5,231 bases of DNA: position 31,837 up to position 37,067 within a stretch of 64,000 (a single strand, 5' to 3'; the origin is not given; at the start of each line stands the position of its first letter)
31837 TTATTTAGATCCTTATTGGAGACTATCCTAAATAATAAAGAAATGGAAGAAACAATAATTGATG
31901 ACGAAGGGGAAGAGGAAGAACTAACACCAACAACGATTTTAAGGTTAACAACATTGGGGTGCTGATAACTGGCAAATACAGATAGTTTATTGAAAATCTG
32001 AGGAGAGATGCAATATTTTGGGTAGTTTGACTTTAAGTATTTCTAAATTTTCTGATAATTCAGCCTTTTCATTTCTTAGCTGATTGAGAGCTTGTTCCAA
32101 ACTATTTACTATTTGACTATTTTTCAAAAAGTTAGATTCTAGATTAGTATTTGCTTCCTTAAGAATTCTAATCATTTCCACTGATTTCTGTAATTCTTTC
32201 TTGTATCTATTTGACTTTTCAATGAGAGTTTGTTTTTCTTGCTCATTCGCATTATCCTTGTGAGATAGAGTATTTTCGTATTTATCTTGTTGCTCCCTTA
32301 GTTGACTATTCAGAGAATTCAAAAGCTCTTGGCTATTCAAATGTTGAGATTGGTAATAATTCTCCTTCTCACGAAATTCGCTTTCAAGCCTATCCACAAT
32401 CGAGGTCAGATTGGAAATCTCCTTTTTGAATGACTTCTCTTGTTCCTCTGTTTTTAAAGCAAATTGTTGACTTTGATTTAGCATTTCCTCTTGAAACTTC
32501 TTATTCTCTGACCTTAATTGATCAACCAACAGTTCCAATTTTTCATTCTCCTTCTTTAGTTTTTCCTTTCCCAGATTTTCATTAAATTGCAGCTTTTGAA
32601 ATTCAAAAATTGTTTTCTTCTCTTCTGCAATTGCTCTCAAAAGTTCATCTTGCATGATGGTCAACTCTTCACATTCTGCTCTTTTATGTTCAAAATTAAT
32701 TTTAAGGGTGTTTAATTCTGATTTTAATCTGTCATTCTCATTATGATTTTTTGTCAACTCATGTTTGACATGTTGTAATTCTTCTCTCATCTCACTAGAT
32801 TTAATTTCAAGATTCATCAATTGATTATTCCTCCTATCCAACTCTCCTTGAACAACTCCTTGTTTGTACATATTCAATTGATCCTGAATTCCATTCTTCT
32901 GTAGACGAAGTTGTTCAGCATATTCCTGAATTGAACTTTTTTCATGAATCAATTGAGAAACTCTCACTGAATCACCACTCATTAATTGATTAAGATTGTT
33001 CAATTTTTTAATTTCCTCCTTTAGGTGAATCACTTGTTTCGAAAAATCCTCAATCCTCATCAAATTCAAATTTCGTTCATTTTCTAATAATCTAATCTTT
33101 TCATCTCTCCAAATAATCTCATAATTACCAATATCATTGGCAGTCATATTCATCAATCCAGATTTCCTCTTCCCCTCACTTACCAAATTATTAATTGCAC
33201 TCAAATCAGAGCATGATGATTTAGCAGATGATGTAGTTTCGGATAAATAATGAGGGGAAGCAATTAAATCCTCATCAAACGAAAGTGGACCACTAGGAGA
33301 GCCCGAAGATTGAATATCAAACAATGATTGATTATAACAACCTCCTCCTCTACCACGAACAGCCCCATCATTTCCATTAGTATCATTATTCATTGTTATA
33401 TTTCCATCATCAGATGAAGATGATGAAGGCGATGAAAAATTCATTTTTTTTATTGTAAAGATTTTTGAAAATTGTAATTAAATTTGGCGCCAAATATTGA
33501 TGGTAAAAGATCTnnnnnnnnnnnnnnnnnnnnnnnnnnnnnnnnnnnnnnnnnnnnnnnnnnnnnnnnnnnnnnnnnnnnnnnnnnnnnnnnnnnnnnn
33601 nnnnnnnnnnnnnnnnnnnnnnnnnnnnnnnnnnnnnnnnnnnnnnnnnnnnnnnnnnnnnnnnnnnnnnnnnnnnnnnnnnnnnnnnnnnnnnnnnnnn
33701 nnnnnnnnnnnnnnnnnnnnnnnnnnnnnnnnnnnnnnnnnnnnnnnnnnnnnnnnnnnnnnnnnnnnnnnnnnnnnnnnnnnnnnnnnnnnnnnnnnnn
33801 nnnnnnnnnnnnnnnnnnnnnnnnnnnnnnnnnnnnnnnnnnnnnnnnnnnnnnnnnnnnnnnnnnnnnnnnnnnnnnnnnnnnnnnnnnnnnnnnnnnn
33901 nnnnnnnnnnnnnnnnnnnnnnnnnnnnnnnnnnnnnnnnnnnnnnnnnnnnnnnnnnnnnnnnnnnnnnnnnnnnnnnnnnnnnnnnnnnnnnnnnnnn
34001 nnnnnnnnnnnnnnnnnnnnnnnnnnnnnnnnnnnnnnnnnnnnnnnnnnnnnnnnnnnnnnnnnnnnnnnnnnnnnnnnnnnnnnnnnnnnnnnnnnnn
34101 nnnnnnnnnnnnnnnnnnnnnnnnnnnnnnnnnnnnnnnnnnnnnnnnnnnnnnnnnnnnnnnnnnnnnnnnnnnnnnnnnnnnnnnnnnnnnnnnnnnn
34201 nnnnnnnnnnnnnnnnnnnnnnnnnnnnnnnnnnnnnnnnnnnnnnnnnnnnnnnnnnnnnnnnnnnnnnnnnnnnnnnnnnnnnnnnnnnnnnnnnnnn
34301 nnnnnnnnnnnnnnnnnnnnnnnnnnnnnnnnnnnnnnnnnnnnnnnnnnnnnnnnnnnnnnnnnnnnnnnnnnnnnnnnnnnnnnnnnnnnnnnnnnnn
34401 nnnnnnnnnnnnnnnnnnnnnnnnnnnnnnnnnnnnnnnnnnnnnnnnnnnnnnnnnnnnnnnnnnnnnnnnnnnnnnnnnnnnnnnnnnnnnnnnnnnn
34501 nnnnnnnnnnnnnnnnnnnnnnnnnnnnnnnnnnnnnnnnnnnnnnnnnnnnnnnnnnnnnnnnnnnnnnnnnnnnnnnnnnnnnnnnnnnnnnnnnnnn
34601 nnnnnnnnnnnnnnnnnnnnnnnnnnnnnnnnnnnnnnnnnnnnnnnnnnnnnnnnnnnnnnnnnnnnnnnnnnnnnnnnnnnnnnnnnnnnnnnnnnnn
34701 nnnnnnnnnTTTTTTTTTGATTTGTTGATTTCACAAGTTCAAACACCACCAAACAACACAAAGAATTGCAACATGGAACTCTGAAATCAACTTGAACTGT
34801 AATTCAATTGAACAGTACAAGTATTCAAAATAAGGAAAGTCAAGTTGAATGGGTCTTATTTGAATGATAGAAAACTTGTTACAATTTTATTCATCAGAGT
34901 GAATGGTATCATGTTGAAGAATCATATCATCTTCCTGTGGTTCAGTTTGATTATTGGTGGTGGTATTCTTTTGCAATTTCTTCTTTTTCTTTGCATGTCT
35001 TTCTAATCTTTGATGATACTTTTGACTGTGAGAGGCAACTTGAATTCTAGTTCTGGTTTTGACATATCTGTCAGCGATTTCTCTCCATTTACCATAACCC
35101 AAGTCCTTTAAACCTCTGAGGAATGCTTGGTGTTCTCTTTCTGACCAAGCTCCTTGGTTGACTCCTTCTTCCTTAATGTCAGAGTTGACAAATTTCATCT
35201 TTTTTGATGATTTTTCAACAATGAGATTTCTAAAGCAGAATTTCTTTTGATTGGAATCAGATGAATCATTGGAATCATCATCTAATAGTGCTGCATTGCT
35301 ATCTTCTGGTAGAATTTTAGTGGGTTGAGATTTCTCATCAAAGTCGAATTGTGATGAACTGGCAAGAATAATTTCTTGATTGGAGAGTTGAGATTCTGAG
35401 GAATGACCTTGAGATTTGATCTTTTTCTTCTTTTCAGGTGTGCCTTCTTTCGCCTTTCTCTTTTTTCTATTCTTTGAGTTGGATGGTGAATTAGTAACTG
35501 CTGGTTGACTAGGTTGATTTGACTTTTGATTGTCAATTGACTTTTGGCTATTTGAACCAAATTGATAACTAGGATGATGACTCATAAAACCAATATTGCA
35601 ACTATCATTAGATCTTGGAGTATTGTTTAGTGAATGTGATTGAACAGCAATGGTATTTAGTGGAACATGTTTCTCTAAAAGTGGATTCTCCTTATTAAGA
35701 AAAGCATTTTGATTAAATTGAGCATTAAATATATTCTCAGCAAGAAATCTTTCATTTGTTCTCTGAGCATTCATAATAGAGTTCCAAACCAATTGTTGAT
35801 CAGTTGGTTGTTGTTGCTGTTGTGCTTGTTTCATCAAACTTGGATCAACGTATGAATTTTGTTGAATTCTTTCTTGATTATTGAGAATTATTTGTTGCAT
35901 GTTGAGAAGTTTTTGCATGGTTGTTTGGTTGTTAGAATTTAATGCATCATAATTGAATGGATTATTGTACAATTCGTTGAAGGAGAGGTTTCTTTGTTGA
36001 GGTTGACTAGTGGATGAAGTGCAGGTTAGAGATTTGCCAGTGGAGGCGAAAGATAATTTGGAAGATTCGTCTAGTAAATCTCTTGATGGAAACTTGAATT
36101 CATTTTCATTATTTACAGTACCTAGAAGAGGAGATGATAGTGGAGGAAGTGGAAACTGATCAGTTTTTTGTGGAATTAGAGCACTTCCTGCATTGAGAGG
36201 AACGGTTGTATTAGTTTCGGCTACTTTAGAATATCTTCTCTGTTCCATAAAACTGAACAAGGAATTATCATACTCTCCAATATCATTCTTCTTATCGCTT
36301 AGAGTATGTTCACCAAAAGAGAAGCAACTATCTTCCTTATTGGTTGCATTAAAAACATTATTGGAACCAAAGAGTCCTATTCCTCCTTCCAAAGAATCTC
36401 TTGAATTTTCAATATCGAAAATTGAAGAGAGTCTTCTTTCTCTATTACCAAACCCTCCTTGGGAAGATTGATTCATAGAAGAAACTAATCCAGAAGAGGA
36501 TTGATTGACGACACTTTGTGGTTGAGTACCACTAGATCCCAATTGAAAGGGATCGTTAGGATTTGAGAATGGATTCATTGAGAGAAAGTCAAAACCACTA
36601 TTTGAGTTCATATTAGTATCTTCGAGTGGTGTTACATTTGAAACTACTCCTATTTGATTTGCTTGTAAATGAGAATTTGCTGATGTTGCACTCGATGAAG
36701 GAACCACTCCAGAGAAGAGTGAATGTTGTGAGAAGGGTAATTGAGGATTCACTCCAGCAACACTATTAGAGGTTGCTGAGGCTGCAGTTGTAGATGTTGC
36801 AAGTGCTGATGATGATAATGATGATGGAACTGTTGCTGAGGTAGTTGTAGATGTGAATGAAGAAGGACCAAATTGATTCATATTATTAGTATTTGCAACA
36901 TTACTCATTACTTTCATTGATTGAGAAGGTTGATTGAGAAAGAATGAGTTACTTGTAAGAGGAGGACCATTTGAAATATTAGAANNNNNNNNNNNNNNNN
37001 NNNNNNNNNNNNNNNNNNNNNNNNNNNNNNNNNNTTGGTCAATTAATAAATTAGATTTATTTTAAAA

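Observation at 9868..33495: Canonical palindromic E2F sites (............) at a fixed short distance upstream of three unrelated genes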

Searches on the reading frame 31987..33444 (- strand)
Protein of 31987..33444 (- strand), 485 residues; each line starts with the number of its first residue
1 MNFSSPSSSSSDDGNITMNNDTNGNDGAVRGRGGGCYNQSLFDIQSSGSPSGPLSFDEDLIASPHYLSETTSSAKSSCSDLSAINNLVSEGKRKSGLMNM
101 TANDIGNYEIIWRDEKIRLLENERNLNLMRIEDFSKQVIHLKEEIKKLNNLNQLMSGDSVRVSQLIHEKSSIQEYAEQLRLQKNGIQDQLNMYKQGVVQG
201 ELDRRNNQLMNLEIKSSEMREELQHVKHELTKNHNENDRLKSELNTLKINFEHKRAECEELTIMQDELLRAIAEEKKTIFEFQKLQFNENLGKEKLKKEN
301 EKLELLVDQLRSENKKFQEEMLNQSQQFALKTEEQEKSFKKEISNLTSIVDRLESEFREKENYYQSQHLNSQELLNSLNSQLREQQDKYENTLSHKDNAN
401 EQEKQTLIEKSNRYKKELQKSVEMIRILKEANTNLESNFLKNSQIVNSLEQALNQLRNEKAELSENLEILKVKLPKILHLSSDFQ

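Call 14: find_encoding_contigs(protein=window:31987-33444:-, flank=3000, max_places=4)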
Protein window:31987-33444:- (485 aa): no gene with exactly this product is on record in the collection.

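Call 15: search_protein_families(library=pfam, proteins=[window:31987-33444:-], max_evalue=0.01)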
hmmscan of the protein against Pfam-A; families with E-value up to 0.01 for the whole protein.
window:31987-33444:- (485 aa): 1 family
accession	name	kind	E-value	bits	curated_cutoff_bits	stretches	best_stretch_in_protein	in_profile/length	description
PF10046.14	BLOC1_2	-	0.0016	19.2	33.4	1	414-470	11-67/96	Biogenesis of lysosome-related organelles complex-1 subunit 2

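Call 105: search_solved_structures(query=window:31987-33444:-, max_evalue=0.01)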
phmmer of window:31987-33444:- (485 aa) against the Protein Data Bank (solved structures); distinct sequences matched with E-value up to 0.01: 0.

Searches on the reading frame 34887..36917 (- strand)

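Call 15: search_protein_families(library=pfam, proteins=[window:34887-36917:-], max_evalue=0.01)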
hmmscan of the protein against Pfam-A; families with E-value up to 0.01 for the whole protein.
window:34887-36917:- (676 aa): 1 family
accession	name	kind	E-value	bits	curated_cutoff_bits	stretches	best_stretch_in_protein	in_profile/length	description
PF00249.37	Myb_DNA-binding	-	4.4e-09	36.8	24.4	1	589-634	2-45/46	Myb-like DNA-binding domain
